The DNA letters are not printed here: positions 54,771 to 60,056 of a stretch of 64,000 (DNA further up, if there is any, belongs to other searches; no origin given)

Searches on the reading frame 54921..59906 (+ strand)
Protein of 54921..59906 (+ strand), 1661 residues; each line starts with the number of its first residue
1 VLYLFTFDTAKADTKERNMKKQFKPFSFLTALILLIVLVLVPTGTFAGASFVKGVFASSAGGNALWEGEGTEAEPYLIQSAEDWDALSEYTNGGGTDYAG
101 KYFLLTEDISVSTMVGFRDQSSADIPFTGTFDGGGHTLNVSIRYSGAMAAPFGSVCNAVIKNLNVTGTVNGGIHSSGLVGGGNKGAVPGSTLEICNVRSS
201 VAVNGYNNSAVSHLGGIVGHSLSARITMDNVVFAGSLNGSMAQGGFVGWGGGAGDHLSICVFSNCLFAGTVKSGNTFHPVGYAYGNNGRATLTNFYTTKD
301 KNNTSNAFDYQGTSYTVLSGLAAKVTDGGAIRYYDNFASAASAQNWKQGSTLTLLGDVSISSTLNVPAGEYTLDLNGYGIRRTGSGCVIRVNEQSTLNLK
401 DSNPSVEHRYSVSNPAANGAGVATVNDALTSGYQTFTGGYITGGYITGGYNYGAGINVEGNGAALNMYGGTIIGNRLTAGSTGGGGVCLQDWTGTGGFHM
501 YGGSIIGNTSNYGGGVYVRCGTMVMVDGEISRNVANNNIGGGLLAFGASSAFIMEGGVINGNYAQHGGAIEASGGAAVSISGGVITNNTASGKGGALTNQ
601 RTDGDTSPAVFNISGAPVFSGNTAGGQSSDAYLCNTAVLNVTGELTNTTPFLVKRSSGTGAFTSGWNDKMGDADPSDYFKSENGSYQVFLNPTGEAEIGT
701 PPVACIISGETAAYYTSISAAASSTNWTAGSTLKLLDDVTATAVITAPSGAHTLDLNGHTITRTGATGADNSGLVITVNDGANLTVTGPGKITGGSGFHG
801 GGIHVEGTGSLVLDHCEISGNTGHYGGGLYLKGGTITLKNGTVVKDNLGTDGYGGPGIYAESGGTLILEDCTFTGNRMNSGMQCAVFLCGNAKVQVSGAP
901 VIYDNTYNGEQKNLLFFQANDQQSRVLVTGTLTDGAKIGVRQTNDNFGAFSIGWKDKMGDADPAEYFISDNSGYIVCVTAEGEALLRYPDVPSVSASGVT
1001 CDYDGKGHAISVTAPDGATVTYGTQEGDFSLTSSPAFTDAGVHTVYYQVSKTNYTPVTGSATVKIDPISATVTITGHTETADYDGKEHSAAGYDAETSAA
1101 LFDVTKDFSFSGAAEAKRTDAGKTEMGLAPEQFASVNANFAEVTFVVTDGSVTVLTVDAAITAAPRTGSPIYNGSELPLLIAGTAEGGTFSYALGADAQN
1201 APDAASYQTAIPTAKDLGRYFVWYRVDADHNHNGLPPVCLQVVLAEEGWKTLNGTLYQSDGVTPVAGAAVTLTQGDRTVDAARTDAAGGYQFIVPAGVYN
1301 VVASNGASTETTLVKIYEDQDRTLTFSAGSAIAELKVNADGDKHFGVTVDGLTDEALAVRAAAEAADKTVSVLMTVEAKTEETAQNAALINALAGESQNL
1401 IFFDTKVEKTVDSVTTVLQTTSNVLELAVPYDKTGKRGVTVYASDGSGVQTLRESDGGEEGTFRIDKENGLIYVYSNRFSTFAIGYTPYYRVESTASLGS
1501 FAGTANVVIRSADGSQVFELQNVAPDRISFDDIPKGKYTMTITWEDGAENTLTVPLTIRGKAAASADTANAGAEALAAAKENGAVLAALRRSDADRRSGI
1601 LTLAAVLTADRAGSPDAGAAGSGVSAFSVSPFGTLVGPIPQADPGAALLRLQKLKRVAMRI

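Call 61: search_protein_families(library=pfam, proteins=[window:54921-59906:+], max_evalue=0.01)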
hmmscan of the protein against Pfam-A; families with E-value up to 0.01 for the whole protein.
window:54921-59906:+ (1661 aa): 1 family
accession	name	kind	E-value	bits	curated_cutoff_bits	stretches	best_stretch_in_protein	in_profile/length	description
PF13363.11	BetaGal_dom3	-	0.005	16.8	27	0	728-764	29-67/75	Beta-galactosidase, domain 3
